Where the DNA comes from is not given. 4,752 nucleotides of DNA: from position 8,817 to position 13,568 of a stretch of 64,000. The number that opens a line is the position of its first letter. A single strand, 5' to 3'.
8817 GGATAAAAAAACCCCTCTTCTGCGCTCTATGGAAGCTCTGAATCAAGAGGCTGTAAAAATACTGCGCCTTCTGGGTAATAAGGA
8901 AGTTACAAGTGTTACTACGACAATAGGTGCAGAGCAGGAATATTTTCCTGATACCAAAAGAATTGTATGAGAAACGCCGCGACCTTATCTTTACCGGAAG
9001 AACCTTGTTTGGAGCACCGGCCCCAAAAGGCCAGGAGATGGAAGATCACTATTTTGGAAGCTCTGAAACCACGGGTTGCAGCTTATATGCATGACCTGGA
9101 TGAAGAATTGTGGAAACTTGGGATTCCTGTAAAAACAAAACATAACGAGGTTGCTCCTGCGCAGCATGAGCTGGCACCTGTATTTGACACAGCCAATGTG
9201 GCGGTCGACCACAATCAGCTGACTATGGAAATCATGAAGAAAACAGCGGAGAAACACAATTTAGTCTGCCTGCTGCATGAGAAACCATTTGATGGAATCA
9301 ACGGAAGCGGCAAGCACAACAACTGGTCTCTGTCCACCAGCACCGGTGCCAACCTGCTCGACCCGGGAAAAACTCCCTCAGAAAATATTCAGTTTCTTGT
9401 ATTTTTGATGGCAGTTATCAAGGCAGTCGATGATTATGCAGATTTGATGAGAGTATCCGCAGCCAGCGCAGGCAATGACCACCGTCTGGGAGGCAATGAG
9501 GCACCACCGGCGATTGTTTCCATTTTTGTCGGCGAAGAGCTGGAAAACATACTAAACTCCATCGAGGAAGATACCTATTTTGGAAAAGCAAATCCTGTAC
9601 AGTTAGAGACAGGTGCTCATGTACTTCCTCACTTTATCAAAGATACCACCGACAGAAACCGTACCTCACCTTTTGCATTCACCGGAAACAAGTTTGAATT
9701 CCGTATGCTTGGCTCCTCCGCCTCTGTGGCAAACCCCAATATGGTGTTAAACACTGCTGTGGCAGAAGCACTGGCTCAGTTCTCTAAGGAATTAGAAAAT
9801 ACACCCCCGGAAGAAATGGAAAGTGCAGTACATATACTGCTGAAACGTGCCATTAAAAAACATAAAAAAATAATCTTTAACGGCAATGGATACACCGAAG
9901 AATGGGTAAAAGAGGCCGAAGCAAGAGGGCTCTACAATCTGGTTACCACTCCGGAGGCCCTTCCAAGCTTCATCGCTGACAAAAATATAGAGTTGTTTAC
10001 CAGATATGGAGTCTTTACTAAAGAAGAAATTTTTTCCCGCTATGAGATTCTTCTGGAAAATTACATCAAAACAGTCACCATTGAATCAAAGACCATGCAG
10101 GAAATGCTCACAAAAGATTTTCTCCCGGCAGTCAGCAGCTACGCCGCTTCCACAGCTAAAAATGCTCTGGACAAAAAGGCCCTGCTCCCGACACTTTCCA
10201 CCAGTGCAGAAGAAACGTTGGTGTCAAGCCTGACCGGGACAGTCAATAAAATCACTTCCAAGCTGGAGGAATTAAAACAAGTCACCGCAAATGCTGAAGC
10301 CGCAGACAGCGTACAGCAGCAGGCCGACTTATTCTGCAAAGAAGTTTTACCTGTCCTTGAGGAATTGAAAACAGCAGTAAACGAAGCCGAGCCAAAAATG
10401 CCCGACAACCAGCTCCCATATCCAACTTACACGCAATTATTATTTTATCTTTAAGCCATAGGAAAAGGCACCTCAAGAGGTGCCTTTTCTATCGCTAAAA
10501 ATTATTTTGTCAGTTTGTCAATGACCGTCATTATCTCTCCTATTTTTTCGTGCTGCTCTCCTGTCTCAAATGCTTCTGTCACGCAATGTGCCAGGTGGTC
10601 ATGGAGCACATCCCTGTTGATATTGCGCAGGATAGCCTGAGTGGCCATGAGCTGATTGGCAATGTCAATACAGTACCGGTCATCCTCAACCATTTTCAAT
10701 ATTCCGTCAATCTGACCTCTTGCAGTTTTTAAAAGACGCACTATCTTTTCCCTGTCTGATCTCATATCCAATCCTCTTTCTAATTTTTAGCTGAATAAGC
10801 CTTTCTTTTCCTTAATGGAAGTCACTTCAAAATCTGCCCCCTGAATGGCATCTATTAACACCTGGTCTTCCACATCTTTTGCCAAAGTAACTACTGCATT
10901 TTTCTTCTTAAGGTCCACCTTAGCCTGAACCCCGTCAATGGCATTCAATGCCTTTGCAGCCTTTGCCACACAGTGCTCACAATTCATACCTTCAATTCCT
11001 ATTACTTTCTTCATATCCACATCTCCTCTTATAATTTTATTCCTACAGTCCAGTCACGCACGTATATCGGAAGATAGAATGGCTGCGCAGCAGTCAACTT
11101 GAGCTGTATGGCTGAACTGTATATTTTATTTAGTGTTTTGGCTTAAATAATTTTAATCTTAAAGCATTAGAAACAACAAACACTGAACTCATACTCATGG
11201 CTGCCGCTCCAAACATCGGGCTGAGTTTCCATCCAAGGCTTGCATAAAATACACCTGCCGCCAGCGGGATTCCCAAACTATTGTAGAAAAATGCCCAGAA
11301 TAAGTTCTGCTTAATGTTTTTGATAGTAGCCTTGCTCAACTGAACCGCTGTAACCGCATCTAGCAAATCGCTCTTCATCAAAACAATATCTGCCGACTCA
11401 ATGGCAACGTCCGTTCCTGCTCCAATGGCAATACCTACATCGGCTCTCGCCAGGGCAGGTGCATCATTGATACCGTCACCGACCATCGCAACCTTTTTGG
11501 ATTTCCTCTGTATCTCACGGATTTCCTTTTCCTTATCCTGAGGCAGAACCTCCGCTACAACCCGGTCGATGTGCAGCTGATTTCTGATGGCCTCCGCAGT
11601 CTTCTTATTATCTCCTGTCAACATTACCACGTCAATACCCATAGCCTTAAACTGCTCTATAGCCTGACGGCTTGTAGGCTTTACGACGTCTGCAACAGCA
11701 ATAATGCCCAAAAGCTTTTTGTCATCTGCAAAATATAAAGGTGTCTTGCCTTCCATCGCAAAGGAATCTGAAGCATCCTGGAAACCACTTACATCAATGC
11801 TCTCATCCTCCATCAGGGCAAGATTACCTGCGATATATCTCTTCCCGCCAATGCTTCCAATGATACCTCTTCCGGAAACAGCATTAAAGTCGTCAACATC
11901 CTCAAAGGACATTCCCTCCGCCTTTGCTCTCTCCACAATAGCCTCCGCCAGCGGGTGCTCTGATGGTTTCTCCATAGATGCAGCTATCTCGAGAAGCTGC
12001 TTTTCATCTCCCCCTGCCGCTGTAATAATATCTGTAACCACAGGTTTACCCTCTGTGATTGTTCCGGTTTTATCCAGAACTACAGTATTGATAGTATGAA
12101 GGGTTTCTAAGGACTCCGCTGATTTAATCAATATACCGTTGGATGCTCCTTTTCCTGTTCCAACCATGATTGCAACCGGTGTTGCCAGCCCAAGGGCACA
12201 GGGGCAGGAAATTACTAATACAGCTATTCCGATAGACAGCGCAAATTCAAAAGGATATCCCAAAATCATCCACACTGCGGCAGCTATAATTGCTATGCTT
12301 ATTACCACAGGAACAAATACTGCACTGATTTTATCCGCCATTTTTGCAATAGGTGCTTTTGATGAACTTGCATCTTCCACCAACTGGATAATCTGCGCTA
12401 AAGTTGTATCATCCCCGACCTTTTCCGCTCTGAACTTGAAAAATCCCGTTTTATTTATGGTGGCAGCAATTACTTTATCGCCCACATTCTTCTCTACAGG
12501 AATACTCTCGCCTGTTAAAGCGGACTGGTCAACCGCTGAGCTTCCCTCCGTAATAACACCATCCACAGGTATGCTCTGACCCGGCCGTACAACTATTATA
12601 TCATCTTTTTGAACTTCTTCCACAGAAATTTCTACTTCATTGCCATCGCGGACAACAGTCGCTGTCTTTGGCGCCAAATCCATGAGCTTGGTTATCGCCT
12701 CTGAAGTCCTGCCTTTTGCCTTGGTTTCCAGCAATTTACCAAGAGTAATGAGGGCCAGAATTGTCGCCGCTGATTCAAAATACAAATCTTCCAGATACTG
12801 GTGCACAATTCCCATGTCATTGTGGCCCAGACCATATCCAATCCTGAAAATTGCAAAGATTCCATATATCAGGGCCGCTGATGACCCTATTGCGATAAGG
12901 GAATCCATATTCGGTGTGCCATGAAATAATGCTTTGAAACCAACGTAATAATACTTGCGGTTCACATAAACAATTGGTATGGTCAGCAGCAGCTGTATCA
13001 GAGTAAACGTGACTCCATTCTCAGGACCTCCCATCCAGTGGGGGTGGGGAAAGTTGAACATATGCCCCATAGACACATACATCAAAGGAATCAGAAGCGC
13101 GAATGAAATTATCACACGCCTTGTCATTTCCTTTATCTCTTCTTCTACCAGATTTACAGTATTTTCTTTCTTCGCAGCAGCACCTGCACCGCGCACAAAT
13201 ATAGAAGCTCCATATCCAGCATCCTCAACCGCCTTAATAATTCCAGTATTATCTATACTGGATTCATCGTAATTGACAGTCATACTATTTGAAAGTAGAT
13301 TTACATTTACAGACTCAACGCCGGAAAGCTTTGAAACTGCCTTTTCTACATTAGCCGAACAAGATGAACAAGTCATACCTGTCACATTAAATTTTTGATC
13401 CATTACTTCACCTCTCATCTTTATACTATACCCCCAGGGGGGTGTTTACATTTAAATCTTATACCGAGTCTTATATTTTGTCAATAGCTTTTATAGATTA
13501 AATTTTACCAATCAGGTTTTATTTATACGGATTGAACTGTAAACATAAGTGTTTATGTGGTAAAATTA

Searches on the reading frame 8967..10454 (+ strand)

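Call 8: search_protein_families(library=pfam, proteins=[window:8967-10454:+], max_evalue=0.001)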
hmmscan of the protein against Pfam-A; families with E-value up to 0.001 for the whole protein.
window:8967-10454:+ (495 aa): 2 families
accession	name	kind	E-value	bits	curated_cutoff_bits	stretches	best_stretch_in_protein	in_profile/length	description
PF18318.6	Gln-synt_C-ter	-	7.6e-44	148.7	22.7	1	287-403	1-117/118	Glutamine synthetase C-terminal domain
PF00120.29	Gln-synt_C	-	4.6e-18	65.8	24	1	36-154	70-188/344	Glutamine synthetase, catalytic domain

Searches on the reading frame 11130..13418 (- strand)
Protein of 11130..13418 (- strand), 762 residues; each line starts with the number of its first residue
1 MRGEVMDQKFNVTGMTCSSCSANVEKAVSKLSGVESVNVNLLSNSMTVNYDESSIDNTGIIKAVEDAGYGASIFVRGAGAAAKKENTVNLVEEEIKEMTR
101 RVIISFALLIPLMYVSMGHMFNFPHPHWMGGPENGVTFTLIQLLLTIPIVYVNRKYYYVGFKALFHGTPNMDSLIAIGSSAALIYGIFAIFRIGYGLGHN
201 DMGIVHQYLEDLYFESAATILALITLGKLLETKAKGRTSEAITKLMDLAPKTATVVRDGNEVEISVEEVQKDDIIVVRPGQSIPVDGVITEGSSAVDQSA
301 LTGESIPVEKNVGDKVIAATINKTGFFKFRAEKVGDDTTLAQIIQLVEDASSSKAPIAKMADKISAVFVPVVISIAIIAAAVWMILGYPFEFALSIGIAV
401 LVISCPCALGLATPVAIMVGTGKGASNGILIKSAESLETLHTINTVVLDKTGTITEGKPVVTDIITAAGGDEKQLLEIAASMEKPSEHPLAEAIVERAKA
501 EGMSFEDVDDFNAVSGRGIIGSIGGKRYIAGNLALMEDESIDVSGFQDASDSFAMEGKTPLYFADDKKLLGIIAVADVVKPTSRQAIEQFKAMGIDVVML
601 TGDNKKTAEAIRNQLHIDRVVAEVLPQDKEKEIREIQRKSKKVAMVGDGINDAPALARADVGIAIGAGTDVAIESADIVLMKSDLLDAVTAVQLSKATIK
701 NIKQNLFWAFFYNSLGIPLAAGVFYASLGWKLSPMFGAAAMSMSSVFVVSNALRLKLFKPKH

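Call 8: search_protein_families(library=pfam, proteins=[window:11130-13418:-], max_evalue=0.001)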
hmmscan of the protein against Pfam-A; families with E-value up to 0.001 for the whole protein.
window:11130-13418:- (762 aa): 5 families
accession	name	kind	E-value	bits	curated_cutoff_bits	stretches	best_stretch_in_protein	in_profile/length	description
PF00122.25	E1-E2_ATPase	-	3.4e-61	206.4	28.1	1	248-426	2-180/181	E1-E2 ATPase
PF00702.32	Hydrolase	-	4.2e-39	135.4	26.4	1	443-660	1-191/191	haloacid dehalogenase-like hydrolase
PF00403.32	HMA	-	1e-17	64.7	24.8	1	10-69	2-61/62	Heavy-metal-associated domain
PF08282.18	Hydrolase_3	-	9.6e-08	32.5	20.9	1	635-689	198-251/255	haloacid dehalogenase-like hydrolase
PF19991.5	HMA_2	-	1.2e-05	25.8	30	1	21-65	32-76/154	Heavy metal associated domain 2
